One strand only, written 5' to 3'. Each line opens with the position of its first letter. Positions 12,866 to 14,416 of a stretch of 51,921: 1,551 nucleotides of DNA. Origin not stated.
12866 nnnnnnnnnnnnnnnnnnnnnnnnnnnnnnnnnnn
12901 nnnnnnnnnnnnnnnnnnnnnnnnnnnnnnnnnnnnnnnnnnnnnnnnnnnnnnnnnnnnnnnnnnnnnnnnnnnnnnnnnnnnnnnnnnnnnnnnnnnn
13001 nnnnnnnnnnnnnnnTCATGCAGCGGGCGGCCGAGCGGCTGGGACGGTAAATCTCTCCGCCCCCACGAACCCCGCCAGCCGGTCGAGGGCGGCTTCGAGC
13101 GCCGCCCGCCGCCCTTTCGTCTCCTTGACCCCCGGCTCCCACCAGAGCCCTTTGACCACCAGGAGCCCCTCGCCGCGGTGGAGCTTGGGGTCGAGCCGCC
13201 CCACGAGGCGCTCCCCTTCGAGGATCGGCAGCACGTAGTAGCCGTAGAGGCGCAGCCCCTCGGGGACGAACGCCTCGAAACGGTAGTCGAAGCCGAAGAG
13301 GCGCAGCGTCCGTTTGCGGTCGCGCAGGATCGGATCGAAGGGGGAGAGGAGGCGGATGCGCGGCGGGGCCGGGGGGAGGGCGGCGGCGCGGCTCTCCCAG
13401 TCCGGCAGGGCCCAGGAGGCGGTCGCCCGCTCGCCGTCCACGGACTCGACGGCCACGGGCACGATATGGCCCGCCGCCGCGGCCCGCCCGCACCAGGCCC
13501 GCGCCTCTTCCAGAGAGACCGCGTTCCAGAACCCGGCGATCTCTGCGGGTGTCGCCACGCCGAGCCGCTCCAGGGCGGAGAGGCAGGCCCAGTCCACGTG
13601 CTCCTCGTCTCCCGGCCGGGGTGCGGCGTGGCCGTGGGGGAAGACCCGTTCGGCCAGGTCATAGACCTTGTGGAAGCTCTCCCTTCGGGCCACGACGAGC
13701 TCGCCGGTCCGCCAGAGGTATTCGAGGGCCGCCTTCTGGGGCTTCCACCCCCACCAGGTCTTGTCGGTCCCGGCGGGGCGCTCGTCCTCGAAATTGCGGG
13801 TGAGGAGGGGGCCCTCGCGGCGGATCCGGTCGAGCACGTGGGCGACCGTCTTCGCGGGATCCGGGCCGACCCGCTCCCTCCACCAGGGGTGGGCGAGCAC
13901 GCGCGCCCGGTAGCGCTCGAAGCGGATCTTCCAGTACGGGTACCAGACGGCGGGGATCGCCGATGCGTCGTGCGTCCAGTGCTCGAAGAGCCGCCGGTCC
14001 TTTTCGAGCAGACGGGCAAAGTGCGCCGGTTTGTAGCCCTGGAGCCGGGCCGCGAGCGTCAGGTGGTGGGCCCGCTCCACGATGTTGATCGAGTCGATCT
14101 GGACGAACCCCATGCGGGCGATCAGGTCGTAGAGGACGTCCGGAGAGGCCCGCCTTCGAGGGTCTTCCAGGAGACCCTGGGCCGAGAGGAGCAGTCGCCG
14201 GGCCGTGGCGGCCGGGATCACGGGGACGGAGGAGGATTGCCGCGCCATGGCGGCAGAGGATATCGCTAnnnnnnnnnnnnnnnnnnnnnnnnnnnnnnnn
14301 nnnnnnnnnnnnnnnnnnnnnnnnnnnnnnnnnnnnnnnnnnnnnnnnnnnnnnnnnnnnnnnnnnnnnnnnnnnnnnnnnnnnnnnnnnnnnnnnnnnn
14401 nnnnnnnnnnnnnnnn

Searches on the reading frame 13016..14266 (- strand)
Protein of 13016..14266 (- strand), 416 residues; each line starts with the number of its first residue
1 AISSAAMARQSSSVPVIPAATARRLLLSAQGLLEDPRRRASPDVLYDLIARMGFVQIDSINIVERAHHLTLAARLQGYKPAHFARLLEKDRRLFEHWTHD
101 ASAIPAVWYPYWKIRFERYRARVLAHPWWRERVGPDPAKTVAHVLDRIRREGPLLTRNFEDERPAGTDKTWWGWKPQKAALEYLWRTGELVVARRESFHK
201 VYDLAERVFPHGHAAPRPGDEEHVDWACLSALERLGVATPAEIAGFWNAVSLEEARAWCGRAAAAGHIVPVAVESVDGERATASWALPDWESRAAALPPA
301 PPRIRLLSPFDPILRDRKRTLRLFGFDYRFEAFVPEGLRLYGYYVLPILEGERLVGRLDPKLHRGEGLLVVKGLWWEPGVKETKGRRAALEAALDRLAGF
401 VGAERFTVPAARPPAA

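Call 22: search_protein_families(library=pfam, proteins=[window:13016-14266:-], max_evalue=0.01)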
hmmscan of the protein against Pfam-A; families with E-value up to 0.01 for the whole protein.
window:13016-14266:- (416 aa): 1 family
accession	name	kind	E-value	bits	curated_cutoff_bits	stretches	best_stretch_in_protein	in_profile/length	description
PF06224.18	AlkZ-like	-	3.1e-74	251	25.9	1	49-400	1-329/329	DNA glycosylase AlkZ-like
